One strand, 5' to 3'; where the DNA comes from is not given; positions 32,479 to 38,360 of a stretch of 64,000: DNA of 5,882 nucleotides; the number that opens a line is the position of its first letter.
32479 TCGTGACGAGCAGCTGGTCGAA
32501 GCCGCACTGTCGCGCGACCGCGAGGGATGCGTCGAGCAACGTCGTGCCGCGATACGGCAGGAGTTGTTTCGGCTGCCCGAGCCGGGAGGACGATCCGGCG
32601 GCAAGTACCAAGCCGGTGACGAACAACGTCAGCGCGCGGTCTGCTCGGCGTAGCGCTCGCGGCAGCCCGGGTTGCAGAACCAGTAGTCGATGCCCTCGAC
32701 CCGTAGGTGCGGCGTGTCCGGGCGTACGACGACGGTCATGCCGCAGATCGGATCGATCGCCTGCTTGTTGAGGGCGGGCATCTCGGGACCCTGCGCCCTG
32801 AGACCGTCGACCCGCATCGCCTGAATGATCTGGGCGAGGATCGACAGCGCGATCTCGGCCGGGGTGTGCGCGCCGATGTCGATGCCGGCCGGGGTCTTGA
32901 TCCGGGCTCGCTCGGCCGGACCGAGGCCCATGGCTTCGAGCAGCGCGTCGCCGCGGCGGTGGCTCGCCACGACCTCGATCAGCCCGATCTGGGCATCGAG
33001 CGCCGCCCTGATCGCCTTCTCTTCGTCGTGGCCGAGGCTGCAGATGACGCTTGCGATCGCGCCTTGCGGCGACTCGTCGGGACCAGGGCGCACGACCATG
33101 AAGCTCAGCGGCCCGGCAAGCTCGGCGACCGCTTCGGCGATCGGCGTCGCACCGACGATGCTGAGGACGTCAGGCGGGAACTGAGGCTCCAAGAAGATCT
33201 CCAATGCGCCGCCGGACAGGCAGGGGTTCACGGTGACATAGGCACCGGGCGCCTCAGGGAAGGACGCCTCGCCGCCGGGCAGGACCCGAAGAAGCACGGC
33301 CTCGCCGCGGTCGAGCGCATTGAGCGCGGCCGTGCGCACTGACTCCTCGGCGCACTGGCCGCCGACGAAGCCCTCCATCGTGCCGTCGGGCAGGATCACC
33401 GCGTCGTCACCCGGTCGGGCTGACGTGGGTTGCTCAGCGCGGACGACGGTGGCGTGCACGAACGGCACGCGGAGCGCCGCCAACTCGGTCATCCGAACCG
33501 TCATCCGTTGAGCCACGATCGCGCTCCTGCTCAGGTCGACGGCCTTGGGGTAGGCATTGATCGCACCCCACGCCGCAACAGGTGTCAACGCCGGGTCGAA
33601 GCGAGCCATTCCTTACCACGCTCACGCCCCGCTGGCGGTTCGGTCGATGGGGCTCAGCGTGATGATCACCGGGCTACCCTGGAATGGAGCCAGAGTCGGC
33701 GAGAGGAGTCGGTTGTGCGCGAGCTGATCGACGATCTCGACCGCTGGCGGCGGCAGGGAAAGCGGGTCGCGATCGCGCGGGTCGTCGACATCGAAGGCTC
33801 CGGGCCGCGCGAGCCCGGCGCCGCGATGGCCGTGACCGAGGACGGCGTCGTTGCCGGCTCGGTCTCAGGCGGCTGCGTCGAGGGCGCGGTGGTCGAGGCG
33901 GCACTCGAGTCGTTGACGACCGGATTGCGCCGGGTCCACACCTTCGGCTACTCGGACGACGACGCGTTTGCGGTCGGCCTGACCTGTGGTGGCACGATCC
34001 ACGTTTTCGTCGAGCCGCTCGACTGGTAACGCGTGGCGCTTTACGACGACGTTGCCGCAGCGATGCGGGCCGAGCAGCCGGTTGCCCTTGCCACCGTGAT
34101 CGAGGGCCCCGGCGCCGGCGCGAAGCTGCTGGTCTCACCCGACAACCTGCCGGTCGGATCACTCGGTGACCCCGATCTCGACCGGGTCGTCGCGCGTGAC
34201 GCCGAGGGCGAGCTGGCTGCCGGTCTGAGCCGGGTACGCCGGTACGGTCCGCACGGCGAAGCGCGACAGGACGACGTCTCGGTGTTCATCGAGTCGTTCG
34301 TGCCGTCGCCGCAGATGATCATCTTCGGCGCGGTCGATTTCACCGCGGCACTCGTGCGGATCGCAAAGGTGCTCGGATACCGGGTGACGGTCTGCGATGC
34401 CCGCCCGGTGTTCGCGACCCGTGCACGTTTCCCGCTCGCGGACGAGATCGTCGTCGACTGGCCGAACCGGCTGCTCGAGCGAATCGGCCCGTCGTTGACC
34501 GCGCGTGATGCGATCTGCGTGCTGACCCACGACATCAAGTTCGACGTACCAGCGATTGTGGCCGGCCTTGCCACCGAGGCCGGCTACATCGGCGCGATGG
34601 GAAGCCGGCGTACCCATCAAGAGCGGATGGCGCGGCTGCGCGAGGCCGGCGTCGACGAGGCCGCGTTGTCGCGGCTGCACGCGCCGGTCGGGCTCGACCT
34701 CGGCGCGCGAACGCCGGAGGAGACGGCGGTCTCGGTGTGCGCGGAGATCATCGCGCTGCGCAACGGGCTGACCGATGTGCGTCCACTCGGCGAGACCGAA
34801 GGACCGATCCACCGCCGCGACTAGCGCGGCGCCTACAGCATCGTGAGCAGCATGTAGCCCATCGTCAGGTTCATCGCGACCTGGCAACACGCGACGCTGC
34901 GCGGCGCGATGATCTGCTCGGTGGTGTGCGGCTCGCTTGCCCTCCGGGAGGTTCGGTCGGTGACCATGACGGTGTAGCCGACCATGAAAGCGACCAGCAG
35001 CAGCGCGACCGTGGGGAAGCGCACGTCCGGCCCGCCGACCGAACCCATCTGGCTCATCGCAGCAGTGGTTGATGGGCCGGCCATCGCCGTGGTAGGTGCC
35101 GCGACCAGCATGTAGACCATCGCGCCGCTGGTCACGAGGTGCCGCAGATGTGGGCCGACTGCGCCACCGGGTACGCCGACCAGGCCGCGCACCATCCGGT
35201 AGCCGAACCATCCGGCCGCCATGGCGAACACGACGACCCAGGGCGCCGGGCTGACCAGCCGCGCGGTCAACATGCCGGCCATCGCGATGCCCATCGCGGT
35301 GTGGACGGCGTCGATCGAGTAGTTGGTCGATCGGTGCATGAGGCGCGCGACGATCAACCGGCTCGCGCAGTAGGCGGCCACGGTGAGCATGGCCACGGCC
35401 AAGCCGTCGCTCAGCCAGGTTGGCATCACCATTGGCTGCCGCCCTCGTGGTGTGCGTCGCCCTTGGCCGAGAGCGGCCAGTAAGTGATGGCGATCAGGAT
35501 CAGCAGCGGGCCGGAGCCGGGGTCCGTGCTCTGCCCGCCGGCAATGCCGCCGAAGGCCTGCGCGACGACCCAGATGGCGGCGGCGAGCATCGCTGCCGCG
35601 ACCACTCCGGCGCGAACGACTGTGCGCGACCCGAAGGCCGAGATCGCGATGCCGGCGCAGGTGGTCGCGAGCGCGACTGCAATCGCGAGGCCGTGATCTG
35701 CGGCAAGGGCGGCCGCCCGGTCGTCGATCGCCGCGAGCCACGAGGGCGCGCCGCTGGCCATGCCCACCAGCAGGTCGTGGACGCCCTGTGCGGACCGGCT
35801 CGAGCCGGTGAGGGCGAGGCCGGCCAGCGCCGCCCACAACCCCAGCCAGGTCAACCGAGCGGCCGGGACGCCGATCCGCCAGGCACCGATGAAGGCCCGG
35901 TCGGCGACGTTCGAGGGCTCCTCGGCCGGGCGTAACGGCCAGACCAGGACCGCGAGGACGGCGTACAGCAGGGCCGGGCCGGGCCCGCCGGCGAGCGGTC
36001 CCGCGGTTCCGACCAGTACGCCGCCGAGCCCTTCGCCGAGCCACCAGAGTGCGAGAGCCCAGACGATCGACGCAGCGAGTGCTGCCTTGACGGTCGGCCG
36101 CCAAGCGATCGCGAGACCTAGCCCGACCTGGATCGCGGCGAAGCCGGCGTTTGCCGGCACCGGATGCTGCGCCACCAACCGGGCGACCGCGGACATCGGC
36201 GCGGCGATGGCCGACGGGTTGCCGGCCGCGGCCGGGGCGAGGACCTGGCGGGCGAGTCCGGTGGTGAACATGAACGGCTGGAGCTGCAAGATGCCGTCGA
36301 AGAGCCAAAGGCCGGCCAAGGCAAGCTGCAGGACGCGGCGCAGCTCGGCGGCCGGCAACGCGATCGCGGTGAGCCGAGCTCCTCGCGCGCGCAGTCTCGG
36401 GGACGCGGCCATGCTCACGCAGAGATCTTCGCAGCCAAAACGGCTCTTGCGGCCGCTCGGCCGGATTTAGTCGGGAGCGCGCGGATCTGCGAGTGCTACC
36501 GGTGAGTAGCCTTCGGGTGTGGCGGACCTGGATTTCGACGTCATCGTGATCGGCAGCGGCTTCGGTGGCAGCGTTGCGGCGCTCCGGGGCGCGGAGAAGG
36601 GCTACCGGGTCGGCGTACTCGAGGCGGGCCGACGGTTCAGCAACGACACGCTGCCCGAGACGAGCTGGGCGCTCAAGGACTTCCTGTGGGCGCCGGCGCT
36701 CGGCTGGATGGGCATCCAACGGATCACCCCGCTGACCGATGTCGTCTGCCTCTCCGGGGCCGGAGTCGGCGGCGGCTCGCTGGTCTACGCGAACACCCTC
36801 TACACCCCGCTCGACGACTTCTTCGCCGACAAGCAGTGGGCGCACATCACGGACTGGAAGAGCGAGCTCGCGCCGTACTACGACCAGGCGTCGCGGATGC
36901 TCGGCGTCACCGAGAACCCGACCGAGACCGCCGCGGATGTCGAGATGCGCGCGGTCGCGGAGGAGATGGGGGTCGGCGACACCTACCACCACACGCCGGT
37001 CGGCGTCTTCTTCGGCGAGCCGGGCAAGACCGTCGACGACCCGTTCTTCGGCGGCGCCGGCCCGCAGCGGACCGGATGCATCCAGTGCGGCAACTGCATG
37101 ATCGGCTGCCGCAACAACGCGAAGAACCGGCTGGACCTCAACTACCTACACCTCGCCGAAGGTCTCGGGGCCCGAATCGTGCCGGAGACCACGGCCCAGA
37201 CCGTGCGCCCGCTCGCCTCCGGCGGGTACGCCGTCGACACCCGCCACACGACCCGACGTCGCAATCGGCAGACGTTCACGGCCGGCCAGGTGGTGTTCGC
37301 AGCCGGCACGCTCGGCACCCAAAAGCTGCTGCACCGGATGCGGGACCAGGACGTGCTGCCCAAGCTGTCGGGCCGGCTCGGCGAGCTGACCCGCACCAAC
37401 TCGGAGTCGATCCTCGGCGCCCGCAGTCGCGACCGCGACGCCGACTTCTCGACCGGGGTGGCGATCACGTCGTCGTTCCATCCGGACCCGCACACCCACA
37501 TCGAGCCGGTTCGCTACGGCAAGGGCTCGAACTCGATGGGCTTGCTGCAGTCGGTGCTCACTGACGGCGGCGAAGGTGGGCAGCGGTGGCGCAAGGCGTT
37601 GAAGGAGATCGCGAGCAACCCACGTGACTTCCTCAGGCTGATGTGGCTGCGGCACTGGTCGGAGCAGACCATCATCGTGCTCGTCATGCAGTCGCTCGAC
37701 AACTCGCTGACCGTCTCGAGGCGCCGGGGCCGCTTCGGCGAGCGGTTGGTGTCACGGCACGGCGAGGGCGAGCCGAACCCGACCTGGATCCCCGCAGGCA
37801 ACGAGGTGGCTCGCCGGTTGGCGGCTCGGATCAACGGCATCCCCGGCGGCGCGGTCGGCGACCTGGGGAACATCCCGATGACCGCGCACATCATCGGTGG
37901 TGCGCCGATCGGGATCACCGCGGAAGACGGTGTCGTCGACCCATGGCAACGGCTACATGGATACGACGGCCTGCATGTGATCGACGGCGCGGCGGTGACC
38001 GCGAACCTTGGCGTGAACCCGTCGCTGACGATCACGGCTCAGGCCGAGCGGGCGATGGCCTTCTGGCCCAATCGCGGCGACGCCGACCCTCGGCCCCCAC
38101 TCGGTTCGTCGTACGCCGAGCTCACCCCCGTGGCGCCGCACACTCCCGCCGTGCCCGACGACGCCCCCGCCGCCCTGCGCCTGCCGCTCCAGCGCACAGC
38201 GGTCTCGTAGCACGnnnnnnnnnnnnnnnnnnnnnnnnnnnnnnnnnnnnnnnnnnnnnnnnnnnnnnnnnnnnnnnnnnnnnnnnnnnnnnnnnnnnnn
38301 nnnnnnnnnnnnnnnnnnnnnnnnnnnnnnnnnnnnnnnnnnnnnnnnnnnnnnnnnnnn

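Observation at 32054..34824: Orphan molybdenum-cofactor maturation module (MocA + three XdhC/CoxI-type ORFs) with an XdhC-YHS fusion and no dehydrogenase structural genes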

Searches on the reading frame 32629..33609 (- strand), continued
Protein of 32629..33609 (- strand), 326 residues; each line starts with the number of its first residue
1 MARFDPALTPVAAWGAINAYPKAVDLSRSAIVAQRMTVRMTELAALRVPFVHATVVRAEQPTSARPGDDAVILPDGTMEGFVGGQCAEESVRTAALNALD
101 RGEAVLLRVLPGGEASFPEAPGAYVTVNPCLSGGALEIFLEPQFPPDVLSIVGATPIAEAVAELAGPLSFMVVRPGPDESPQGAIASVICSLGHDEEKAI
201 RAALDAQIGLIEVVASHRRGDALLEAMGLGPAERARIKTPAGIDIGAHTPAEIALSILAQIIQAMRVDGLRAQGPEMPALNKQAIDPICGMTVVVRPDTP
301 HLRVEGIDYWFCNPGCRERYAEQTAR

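Call 77: find_encoding_contigs(protein=P0036, flank=10000, max_places=1)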
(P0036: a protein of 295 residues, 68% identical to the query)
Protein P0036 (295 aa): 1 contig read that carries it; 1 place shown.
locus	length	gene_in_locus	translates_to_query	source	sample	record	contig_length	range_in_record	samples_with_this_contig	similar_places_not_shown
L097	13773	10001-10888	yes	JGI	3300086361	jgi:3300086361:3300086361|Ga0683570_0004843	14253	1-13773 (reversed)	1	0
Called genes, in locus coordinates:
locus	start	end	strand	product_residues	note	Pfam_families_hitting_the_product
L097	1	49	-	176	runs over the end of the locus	?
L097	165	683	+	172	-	PF00111:Fer2 (weak), PF01799:Fer2_2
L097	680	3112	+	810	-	PF01315:Ald_Xan_dh_C, PF02738:MoCoBD_1, PF20256:MoCoBD_2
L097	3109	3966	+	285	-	PF00941:FAD_binding_5, PF03450:CO_deh_flav_C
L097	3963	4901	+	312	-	PF13191:AAA_16, PF13401:AAA_22 (weak), PF00004:AAA (weak), PF07728:AAA_5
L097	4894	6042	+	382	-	PF05762:VWA_CoxE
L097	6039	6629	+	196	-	PF01128:IspD (weak), PF12804:NTP_transf_3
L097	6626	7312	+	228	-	PF06240:COXG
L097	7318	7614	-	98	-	-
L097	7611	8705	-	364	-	PF15902:Sortilin-Vps10 (faint), PF02012:BNR (faint)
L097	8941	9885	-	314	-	PF13478:XdhC_C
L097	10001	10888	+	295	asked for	PF02625:XdhC_CoxI, PF13478:XdhC_C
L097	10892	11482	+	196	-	PF01128:IspD (weak), PF12804:NTP_transf_3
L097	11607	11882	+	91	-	-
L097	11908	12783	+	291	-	PF00941:FAD_binding_5, PF03450:CO_deh_flav_C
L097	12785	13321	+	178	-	PF01799:Fer2_2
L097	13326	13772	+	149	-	?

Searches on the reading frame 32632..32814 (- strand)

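Call 5: search_protein_families(library=pfam, proteins=[window:32632-32814:-], max_evalue=10)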
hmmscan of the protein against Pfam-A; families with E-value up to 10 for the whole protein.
seq(61 aa): 2 families
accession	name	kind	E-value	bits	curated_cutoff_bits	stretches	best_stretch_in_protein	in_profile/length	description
PF24273.1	TRASH_HVO_1752_C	-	0.0042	17.6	27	1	24-58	7-39/47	HVO_1752, C-terminal TRASH domain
PF04945.19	YHS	-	0.041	14.3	30.3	1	20-54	2-35/47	YHS domain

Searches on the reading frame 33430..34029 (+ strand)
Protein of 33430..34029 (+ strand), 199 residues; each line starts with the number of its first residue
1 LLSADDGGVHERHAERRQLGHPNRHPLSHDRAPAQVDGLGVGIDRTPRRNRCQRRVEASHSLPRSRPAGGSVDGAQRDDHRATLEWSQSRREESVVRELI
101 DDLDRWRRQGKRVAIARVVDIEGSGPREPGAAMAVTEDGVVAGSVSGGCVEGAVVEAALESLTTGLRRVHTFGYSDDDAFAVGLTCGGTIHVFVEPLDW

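Call 3: search_protein_families(library=pfam, proteins=[window:33430-34029:+], max_evalue=0.01)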
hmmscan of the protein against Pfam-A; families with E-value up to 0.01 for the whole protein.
window:33430-34029:+ (199 aa): 1 family
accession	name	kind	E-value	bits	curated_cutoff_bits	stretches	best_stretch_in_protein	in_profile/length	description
PF02625.21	XdhC_CoxI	-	1.3e-23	83.1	24.3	1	106-173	1-68/68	XdhC and CoxI family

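Call 4: search_protein_families(library=ncbifam, proteins=[window:33430-34029:+], max_evalue=0.01)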
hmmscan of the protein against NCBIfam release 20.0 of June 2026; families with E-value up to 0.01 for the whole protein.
window:33430-34029:+ (199 aa): 2 families
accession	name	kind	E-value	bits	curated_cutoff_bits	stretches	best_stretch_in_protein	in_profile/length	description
NF045664.1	XdhC_rel_AOR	equivalog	9.8e-19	67.8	350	1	102-198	4-101/346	XdhC family aldehyde oxidoreductase maturation factor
TIGR02964.1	xanthine_xdhC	equivalog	1.3e-08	34.7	161.6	1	116-198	3-82/246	xanthine dehydrogenase accessory protein XdhC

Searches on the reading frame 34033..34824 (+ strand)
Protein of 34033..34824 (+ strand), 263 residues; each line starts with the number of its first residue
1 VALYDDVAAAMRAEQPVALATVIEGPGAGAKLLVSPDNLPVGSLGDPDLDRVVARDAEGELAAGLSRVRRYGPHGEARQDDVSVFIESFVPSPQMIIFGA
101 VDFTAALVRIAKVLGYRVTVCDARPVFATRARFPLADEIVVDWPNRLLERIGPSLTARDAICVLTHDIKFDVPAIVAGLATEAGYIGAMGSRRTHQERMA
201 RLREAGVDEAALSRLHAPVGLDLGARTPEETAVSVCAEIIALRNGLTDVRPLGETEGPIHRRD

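Call 3: search_protein_families(library=pfam, proteins=[window:34033-34824:+], max_evalue=0.01)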
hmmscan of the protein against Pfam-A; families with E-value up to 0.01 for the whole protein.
window:34033-34824:+ (263 aa): 2 families
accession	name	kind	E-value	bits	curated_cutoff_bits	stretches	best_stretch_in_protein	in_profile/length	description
PF13478.12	XdhC_C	-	2.7e-43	147.9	29.7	1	95-239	1-125/125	XdhC Rossmann domain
PF02625.21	XdhC_CoxI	-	1.1e-10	41.7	24.3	1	11-72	2-68/68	XdhC and CoxI family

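Call 4: search_protein_families(library=ncbifam, proteins=[window:34033-34824:+], max_evalue=0.01)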
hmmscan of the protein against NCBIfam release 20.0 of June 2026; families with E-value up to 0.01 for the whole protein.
window:34033-34824:+ (263 aa): 2 families
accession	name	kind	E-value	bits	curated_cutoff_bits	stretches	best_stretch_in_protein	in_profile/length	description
NF045664.1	XdhC_rel_AOR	equivalog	4.5e-40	138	350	1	77-244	179-345/346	XdhC family aldehyde oxidoreductase maturation factor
TIGR02964.1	xanthine_xdhC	equivalog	1.7e-16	60.5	161.6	1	90-240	98-246/246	xanthine dehydrogenase accessory protein XdhC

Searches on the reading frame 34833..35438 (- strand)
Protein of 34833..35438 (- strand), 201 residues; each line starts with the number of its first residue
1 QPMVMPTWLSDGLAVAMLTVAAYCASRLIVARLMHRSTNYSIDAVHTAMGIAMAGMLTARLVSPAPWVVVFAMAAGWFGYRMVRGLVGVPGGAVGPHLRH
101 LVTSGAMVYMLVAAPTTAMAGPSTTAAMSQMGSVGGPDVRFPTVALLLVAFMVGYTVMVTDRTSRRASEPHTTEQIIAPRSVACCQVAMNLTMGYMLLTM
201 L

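Call 10: search_protein_families(library=pfam, proteins=[window:34833-35438:-], max_evalue=0.001)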
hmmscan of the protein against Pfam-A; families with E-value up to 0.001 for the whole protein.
window:34833-35438:- (201 aa): 1 family
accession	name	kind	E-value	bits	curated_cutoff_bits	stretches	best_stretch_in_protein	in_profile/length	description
PF17197.9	DUF5134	-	6.2e-18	65.6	29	1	43-200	6-152/152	Domain of unknown function (DUF5134)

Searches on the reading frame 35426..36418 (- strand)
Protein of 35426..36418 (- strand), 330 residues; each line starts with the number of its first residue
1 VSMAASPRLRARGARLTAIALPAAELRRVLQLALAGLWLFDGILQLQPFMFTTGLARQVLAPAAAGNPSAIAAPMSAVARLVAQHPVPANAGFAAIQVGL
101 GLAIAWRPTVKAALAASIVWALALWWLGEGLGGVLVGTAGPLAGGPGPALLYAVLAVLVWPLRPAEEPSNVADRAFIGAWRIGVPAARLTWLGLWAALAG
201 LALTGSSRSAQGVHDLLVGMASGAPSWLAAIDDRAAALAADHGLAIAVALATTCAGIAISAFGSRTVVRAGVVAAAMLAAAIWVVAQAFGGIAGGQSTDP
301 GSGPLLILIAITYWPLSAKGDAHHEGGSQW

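Call 9: search_protein_families(library=pfam, proteins=[window:35426-36418:-], max_evalue=0.001)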
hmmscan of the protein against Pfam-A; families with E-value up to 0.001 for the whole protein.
window:35426-36418:- (330 aa): 0 families

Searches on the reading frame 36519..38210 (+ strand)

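Call 10: search_protein_families(library=pfam, proteins=[window:36519-38210:+], max_evalue=0.001)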
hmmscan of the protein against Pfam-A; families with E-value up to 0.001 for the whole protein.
window:36519-38210:+ (563 aa): 6 families
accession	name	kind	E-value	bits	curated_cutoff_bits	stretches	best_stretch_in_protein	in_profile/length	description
PF00732.25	GMC_oxred_N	-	1.3e-12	48.4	23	1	185-273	109-199/218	GMC oxidoreductase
PF05199.19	GMC_oxred_C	-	8.8e-12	46.2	24.6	1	455-509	85-139/139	GMC oxidoreductase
PF01266.30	DAO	-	2.1e-09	37.8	27.9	1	7-41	1-35/353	FAD dependent oxidoreductase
PF00890.30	FAD_binding_2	-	3.3e-07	30.3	20.4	1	7-41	1-35/414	FAD binding domain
PF07992.20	Pyr_redox_2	-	3.7e-06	27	26.1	1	6-52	1-47/291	Pyridine nucleotide-disulphide oxidoreductase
PF13450.12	NAD_binding_8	-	0.00014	22.5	21.9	1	10-41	1-32/68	NAD(P)-binding Rossmann-like domain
